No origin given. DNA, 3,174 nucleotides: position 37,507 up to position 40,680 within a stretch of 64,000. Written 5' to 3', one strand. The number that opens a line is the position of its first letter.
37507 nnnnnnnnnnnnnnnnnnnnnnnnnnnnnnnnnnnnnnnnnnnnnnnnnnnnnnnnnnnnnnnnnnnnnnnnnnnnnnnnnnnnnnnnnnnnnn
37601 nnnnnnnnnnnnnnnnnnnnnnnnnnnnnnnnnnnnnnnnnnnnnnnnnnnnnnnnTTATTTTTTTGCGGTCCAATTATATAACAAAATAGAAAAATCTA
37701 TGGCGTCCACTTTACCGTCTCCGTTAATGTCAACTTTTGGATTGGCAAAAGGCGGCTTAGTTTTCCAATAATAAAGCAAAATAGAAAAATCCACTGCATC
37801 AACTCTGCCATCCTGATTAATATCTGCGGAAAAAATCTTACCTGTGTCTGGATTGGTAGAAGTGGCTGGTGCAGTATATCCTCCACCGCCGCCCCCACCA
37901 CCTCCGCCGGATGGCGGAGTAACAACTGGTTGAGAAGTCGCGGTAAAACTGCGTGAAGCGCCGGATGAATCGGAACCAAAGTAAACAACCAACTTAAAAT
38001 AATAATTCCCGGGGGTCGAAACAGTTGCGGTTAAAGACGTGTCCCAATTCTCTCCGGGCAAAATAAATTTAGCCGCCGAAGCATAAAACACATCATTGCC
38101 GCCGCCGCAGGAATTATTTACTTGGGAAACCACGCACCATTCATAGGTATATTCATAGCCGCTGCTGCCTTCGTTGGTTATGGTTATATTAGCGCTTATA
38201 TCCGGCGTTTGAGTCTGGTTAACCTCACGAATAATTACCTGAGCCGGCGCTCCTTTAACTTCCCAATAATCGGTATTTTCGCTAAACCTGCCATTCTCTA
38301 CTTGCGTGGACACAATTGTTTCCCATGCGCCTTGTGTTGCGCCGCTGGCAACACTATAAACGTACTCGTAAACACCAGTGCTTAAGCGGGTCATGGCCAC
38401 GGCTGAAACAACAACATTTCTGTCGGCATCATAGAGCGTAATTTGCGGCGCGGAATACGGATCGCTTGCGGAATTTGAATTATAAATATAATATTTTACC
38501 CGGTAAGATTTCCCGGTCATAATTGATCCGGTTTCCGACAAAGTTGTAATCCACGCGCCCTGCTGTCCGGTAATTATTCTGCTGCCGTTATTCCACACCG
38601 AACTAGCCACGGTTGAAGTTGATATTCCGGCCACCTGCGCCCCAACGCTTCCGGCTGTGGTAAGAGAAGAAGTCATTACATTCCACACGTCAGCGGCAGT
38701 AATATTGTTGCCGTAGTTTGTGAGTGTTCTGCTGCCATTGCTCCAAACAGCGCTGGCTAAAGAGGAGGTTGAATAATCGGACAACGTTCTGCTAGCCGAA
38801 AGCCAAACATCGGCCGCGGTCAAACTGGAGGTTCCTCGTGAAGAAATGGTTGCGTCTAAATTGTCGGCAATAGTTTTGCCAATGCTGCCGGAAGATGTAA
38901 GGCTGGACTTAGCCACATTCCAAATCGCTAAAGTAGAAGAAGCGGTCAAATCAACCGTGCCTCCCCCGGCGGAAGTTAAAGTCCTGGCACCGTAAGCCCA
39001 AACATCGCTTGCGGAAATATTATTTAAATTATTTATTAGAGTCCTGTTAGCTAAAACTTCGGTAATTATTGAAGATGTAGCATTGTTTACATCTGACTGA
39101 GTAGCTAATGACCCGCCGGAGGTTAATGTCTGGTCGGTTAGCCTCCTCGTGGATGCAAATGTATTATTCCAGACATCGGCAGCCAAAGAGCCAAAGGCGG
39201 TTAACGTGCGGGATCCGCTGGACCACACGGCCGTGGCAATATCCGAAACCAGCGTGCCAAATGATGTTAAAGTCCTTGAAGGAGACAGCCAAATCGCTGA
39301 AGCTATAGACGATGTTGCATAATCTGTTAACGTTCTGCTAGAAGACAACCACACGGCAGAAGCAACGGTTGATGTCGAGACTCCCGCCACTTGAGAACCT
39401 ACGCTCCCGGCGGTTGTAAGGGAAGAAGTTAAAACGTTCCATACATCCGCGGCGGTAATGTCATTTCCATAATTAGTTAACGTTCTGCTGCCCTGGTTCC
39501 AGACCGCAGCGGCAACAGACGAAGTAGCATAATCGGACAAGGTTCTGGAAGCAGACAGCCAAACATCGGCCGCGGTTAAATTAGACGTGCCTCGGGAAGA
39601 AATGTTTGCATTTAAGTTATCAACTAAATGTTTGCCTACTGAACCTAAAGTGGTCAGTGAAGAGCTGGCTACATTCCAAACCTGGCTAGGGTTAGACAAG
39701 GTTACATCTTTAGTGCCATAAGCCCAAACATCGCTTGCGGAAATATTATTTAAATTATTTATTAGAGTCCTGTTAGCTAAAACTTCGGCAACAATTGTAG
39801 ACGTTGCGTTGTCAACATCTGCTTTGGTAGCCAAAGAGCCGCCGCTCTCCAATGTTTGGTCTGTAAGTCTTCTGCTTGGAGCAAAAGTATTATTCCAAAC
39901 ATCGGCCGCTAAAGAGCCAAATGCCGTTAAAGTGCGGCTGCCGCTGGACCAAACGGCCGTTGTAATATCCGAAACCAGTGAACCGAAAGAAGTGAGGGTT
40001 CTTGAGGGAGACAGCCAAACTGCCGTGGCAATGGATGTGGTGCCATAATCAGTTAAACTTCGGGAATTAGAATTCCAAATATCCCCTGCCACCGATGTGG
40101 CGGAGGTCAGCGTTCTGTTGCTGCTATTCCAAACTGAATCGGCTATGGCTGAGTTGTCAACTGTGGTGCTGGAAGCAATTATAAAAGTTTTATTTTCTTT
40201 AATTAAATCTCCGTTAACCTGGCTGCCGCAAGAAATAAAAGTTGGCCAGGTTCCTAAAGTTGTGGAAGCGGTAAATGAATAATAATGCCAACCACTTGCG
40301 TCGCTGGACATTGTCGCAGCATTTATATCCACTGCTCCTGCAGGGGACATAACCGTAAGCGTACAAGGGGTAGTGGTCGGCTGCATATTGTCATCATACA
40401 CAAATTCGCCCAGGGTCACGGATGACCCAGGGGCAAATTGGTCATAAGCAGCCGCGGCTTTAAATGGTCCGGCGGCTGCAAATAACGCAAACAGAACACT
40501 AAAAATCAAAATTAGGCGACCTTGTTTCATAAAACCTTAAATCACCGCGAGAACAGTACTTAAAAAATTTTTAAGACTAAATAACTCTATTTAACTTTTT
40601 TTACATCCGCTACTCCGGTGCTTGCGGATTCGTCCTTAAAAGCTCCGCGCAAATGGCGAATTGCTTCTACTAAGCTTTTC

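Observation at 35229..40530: Putative cohesin-dockerin surface module not linked to any carbohydrate-active enzyme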

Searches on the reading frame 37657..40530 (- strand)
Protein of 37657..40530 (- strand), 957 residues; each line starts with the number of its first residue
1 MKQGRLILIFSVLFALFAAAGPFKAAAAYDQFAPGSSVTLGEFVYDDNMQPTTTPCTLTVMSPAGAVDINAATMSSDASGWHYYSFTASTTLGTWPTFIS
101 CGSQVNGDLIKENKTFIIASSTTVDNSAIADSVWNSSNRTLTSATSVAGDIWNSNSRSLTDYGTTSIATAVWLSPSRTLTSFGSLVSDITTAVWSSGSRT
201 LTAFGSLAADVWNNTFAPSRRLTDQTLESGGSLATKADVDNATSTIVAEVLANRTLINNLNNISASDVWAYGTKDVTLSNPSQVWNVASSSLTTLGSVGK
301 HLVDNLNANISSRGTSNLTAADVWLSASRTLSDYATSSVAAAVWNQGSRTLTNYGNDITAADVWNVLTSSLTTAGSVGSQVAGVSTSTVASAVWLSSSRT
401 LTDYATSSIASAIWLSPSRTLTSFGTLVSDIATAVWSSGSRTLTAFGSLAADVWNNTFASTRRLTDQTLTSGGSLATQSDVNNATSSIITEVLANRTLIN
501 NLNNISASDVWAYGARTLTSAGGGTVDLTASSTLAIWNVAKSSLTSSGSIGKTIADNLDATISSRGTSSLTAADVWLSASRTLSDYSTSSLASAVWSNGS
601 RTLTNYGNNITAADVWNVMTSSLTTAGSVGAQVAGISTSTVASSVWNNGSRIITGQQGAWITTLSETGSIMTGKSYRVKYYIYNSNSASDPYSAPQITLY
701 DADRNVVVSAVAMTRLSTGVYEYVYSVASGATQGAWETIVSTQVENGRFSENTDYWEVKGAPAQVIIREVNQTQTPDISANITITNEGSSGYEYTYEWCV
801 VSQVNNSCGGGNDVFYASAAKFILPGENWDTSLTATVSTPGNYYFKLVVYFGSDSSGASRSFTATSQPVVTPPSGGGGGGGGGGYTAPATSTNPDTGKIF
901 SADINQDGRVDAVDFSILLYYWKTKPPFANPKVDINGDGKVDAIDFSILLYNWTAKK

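Call 3: search_protein_families(library=pfam, proteins=[window:37657-40530:-], max_evalue=1)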
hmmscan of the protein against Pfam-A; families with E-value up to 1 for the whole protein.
window:37657-40530:- (957 aa): 9 families
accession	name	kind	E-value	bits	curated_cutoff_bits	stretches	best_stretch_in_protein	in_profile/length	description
PF00404.24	Dockerin_1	-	1.2e-10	41.8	22.9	1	902-949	2-52/57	Dockerin type I domain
PF01835.25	MG2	-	4.6e-06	27.3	32.8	2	688-746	29-86/96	MG2 domain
PF15861.10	partial_CstF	-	8.7e-05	22.7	27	2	237-268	8-39/62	Partial cleavage stimulation factor domain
PF02390.23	Methyltransf_4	-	0.029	14.3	24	0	466-498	104-136/173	Putative methyltransferase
PF13202.12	EF-hand_5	-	0.082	12.9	25.9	0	932-946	7-21/25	EF hand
PF02605.20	PsaL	-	0.083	13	25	0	566-639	73-146/150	Photosystem I reaction centre subunit XI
PF21510.3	PirA-like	-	0.093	13.6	27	1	765-799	13-47/95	PirA-like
PF00036.39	EF-hand_1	-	0.13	12.3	25.4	0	932-947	8-23/29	EF hand domain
PF08285.16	DPM3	-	0.47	11.1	25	0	385-426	9-50/90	Dolichol-phosphate mannosyltransferase subunit 3 (DPM3)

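Call 4: search_protein_families(library=ncbifam, proteins=[window:37657-40530:-], max_evalue=1)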
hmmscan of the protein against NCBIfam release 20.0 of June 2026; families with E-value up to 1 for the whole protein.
window:37657-40530:- (957 aa): 3 families
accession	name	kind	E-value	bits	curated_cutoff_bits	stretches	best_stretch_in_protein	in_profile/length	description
NF041540.1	dockerin_GC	domain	0.0018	18.7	29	1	902-955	3-65/67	GC-type dockerin domain-anchored protein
TIGR00760.1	araD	equivalog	0.014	14.6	389.1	0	433-472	100-139/228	L-ribulose-5-phosphate 4-epimerase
NF047638.1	throspo3_MtsC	equivalog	0.14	11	350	1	870-914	33-77/428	cell-cell cohesion MYXO-CTERM protein MtsC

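Call 30: find_homologous_proteins(query=window:37657-40530:-)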
Query window:37657-40530:- (957 aa): 279 proteins with E <= 0.001 among 8000 candidates; the best 120 are listed.
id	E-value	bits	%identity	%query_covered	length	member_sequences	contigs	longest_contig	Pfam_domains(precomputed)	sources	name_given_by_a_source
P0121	0.0e+0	2031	100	100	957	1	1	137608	PF00404.25,PF01835.26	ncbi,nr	ncbi:MAG: hypothetical protein HY918_05795 [Candidatus Doudnabacteria bacterium]|nr:hypothetical pro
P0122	0.0e+0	1746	52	85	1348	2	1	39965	PF00404.25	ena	-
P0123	0.0e+0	1595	64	87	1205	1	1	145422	PF00404.25,PF15861.11,PF01835.26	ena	-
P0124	0.0e+0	1574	50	85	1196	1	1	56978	PF00404.25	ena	-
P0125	0.0e+0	1397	50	84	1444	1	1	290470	PF00404.25,PF01835.26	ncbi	-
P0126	0.0e+0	1192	48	90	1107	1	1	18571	PF01835.26,PF05402.19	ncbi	-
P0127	0.0e+0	1176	45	87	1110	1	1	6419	PF00404.25,PF01835.26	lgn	-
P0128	0.0e+0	1166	48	85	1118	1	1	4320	PF00404.25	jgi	jgi:nitric oxide synthase oxygenase domain/subunit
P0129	0.0e+0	1161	82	65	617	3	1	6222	PF00404.25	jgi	jgi:hypothetical protein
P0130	0.0e+0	1145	48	87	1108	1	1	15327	PF01835.26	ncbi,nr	ncbi:MAG: hypothetical protein KBC06_02195 [Candidatus Pacebacteria bacterium]|nr:hypothetical prote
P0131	0.0e+0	1088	45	89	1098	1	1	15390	PF00404.25,PF01835.26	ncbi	-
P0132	0.0e+0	1086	49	85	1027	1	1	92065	PF00404.25,PF01835.26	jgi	-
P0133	0.0e+0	1041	61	80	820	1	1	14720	PF00404.25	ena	-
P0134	2.3e-296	1004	66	55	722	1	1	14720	-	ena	-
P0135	1.6e-285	968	47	100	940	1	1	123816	PF01835.26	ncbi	-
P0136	1.7e-285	968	47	99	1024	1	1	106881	PF00404.25,PF01835.26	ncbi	-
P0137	2.9e-276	937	48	97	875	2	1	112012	PF00404.25,PF01835.26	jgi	-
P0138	4.5e-260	884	43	99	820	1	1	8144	PF00404.25,PF01835.26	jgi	-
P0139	9.2e-259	880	46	91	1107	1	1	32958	PF00404.25,PF01835.26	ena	-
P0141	5.9e-251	854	35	97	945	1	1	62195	PF00404.25,PF01835.26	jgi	jgi:hypothetical protein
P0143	1.7e-249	849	46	74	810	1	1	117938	PF00404.25,PF01835.26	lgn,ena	-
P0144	1.1e-248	846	45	74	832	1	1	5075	PF00404.25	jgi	-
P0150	2.2e-235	802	47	62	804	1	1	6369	PF00404.25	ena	-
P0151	2.0e-230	786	48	63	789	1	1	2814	PF00404.25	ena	-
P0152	9.6e-228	777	51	71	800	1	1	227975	PF00404.25,PF01835.26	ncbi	-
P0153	1.7e-224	766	51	65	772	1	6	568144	PF00404.25,PF01835.26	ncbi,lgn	-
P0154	3.3e-223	762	49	59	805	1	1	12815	PF00404.25,PF01835.26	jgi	jgi:hypothetical protein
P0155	1.9e-211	723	51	67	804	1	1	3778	PF00404.25,PF01835.26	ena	-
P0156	7.4e-211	721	57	58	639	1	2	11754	PF00404.25,PF01835.26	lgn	-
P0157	3.5e-210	719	55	57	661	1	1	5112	PF00404.25,PF01835.26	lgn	-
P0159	2.6e-207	709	47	68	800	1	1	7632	PF00404.25,PF01835.26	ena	-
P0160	8.8e-204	698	55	57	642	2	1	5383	PF00404.25,PF01835.26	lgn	-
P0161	5.4e-202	692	42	100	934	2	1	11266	PF00404.25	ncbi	-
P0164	3.3e-201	689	56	58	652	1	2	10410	PF00404.25,PF01835.26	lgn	-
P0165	9.9e-201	687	53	58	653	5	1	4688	PF00404.25,PF01835.26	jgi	-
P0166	1.5e-199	684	53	58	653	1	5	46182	PF00404.25,PF01835.26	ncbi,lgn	-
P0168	1.1e-193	664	39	76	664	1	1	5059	PF00404.25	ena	-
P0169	6.5e-193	662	43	58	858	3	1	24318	PF00404.25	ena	-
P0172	1.8e-186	640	42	100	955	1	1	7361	PF00404.25,PF01835.26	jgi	-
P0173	8.3e-186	638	45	80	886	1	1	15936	PF00404.25,PF01835.26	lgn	-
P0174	8.9e-186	638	42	50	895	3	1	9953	PF00404.25,PF01835.26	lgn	-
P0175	1.4e-185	637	51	55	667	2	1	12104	PF00404.25,PF01835.26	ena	-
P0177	3.1e-184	633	44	50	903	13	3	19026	PF00404.25,PF01835.26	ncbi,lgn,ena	-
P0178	4.8e-184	632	45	66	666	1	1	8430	PF00404.25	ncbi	-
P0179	9.0e-183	628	52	44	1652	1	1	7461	PF06439.19,PF00404.25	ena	-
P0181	6.8e-180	619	49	57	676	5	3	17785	PF00404.25,PF01835.26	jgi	jgi:hypothetical protein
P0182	7.1e-180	618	47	54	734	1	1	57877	PF00404.25,PF01835.26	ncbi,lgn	-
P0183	1.1e-178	614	49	57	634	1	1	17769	PF00404.25,PF01835.26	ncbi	-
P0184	7.7e-178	612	46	63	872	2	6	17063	PF00404.25,PF01835.26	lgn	-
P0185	2.4e-175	604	47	69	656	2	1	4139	PF00404.25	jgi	jgi:hypothetical protein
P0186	2.9e-175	603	42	51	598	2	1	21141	PF00404.25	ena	-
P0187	4.1e-175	603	50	58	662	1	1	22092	PF00404.25,PF01835.26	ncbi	-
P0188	1.9e-173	597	49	57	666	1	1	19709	PF00404.25,PF01835.26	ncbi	-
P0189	1.5e-171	591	52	53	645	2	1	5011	PF00404.25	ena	-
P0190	7.5e-171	589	49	57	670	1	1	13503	PF00404.25,PF01835.26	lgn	-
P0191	1.9e-170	587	50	58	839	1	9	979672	PF00404.25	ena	-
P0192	1.6e-165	571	53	55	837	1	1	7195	PF00404.25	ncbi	-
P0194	2.7e-162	560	43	80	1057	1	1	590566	PF00404.25,PF01835.26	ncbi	-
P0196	6.8e-155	536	39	100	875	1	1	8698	PF00404.25,PF01835.26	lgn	-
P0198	1.3e-153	532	42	80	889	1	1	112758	PF00404.25,PF01835.26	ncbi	ncbi:MAG: hypothetical protein U0522_03345 [Candidatus Paceibacterota bacterium]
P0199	3.1e-153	530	39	65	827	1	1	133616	PF00404.25,PF01835.26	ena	-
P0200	3.8e-150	520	37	100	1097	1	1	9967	PF00404.25,PF01835.26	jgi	jgi:hypothetical protein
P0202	5.8e-148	513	54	49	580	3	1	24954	PF00404.25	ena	-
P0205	1.5e-142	495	52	40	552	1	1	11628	PF00404.25,PF01835.26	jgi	jgi:hypothetical protein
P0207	3.0e-141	491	44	47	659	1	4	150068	PF00404.25,PF01835.26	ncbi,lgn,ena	-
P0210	1.9e-137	478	42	60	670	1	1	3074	PF00404.25,PF01835.26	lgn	-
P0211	1.4e-135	472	40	70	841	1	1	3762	PF00404.25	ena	-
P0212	1.2e-134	469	37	99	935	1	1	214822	PF00404.25,PF01835.26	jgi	jgi:hypothetical protein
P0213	2.3e-134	468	38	72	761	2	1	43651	PF00404.25,PF01835.26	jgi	-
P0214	5.8e-132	460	39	63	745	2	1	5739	PF00404.25,PF01835.26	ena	-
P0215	1.6e-130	455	40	62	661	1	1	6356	PF00404.25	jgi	jgi:hypothetical protein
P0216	1.9e-130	455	49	36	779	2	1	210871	PF00404.25,PF01835.26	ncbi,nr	ncbi:MAG: hypothetical protein HGA67_00250 [Candidatus Yonathbacteria bacterium]|nr:hypothetical pro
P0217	1.1e-123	433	33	58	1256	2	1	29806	PF00404.25,PF01835.26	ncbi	ncbi:MAG: dockerin type I domain-containing protein [Candidatus Taylorbacteria bacterium]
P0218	1.5e-123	432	42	40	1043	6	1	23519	PF00404.25,PF01835.26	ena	-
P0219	4.3e-122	427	41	58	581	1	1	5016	PF00404.25,PF01835.26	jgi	-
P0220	3.3e-120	421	39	53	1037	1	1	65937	PF00404.25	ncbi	-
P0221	1.0e-116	410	36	21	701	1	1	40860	PF00404.25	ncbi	-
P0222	1.4e-113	399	38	59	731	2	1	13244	PF00404.25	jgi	-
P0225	2.2e-111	392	41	32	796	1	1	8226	PF00404.25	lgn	-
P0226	1.1e-109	386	37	48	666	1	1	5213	PF00404.25,PF01835.26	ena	-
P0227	1.8e-105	372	46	34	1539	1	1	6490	PF00404.25,PF01835.26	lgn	-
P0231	6.0e-98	347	39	50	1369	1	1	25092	PF00404.25,PF18998.7,PF01835.26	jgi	-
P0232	8.3e-97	344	42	27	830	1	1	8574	PF00404.25,PF01835.26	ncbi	-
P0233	5.7e-95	338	45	34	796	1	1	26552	PF00404.25,PF01835.26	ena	-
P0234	8.6e-95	337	33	55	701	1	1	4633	PF00404.25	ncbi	-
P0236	1.7e-94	336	46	31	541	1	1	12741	PF00404.25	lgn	-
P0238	1.1e-91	327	40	40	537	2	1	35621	PF00404.25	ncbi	ncbi:MAG: dockerin type I domain-containing protein [Patescibacteria group bacterium]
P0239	3.2e-91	325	35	61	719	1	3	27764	PF00404.25,PF01835.26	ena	-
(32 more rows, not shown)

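Call 32: search_protein_families(library=phrogs, proteins=[window:37657-40530:-], max_evalue=0.01)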
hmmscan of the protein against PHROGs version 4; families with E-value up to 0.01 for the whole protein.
window:37657-40530:- (957 aa): 1 family
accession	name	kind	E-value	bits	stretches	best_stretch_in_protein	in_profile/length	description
phrog_5959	-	unknown function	0.0063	17.6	0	283-337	25-76/115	-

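Call 55: predict_structure(alignment_id=A2)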
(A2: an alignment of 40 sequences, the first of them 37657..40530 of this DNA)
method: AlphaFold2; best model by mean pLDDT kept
length: 957 residues; sequences in the alignment: 40
mean_pLDDT: 61.0   pTM: 0.30
mean pLDDT of the five models: 61.0, 60.3, 60.2, 57.8, 57.5
residues with pLDDT >= 90: 179; 70-90: 188; 50-70: 148; < 50: 442
segments of 3 or more residues with pLDDT < 50: 21-26, 123-235, 261-280, 313-318, 320-322, 324-362, 367-376, 378-380, 382-385, 387-430, 432-434, 436-477, 504-532, 566-570, 579-651, 872-899
pLDDT, mean of each block of 10 residues (from residue 1): 77 80 54 90 87 89 91 90 92 91 64 86 46 38 35 34 37 33 37 35 38 38 32 49 64 56 44 38 60 60 66 48 44 34 34 38 48 46 47 40 40 35 39 44 36 39 35 43 62 59 45 40 38 56 59 67 51 49 35 34 34 42 38 39 35 63 80 86 88 94 92 95 88 87 89 85 88 90 87 90 90 93 90 95 95 85 84 37 35 40 83 91 86 89 90 65
secondary structure, 60 per line:
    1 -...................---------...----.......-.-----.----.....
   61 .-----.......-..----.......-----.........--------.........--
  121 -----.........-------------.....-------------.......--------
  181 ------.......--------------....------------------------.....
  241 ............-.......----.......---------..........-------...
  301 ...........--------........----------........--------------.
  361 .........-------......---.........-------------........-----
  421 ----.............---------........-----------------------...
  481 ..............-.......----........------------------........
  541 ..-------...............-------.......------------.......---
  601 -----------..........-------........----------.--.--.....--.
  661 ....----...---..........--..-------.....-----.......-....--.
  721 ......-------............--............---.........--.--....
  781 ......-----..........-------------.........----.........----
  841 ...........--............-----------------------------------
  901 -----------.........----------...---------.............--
elements in order (helices of 4 or more, strands of 3 or more residues): H2-20 E30-32 E37-43 E56-61 E67-73 E81-87 E93-101 E110-118 H126-134 H148-152 H166-172 H187-193 H208-211 H236-252 H254-260 H265-271 H281-290 H298-311 H320-327 H338-345 H360-369 H377-382 H386-394 H408-415 H425-437 H447-454 H478-494 H496-502 H507-514 H533-542 H550-564 H572-578 H591-597 H612-621 H629-636 E653-657 E660-664 E669-671 E675-684 E696-700 E706-712 E714-717 E720-726 E734-745 E748-759 E763-771 E777-786 E792-801 E815-823 E828-836 E841-851 E854-865 H912-920 H943-955

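Call 57: fold_search(model_id=the predicted structure, library=pdb)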
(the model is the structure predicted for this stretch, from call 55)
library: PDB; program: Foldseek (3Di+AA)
matches with E <= 10: 1892; with E <= 0.001: 821
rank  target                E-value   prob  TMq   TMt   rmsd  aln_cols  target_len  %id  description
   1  4kkp_B                9.4e-10  1.00  0.09  0.33  19.7       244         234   11  Crystal structure of Vibrio cholerae RbmA (crystal form 2) (released 2013-05-22)
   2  5g50_B                3.0e-09  1.00  0.09  0.33  19.5       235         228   10  Vibrio cholerae scaffolding protein RbmA in complex with magnesium. (released 2017-11-29)
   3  4be5_A                4.0e-09  1.00  0.09  0.33  19.7       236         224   11  V. cholera biofilm scaffolding protein RbmA (released 2013-12-18)
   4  4kh9_A                5.0e-09  1.00  0.11  0.26  13.5       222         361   13  Crystal structure of a DUF4785 family protein (lpg0956) from Legionella pneumophila subsp. pneumophila str. Philadelph (released 2013-07-03)
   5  4kkq_A                7.4e-09  1.00  0.09  0.34  19.4       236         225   10  Crystal structure of Vibrio cholerae RbmA (crystal form 1) (released 2013-05-22)
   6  4be6_A                7.8e-09  1.00  0.09  0.34  20.0       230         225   11  V. cholera biofilm scaffolding protein RbmA (released 2013-12-18)
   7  4kkq_B                9.2e-09  1.00  0.09  0.34  19.9       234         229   11  Crystal structure of Vibrio cholerae RbmA (crystal form 1) (released 2013-05-22)
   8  4kh9_B                2.2e-08  1.00  0.11  0.26  14.0       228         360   11  Crystal structure of a DUF4785 family protein (lpg0956) from Legionella pneumophila subsp. pneumophila str. Philadelph (released 2013-07-03)
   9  4kkr_A                2.4e-08  1.00  0.09  0.33  19.5       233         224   11  Crystal structure of Vibrio cholerae RbmA (crystal form 3) (released 2013-05-22)
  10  4kkp_A                6.9e-08  1.00  0.09  0.32  19.8       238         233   12  Crystal structure of Vibrio cholerae RbmA (crystal form 2) (released 2013-05-22)
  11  8tr9                  9.1e-08  1.00  0.12  0.16  10.2       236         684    7  Cryo-EM structure of transglutaminase 2 bound to GDP (released 2024-07-31)
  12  8jru_A                9.1e-08  1.00  0.09  0.20  21.5       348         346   11  Cryo-EM structure of the glucagon receptor bound to beta-arrestin 1 in ligand-free state (released 2023-08-16)
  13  9mba_B                1.1e-07  1.00  0.10  0.22  21.4       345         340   11  Cryo-EM structure of complex of transducer-bound GPCR (released 2025-10-01)
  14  8eok_G                1.5e-07  1.00  0.09  0.14  14.5       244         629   13  Structure of the C3bB proconvertase in complex with lufaxin and factor Xa (released 2023-08-30)
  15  8jrv_A                1.6e-07  1.00  0.09  0.20  21.7       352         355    8  Cryo-EM structure of the glucagon receptor bound to glucagon and beta-arrestin 1 (released 2023-08-16)
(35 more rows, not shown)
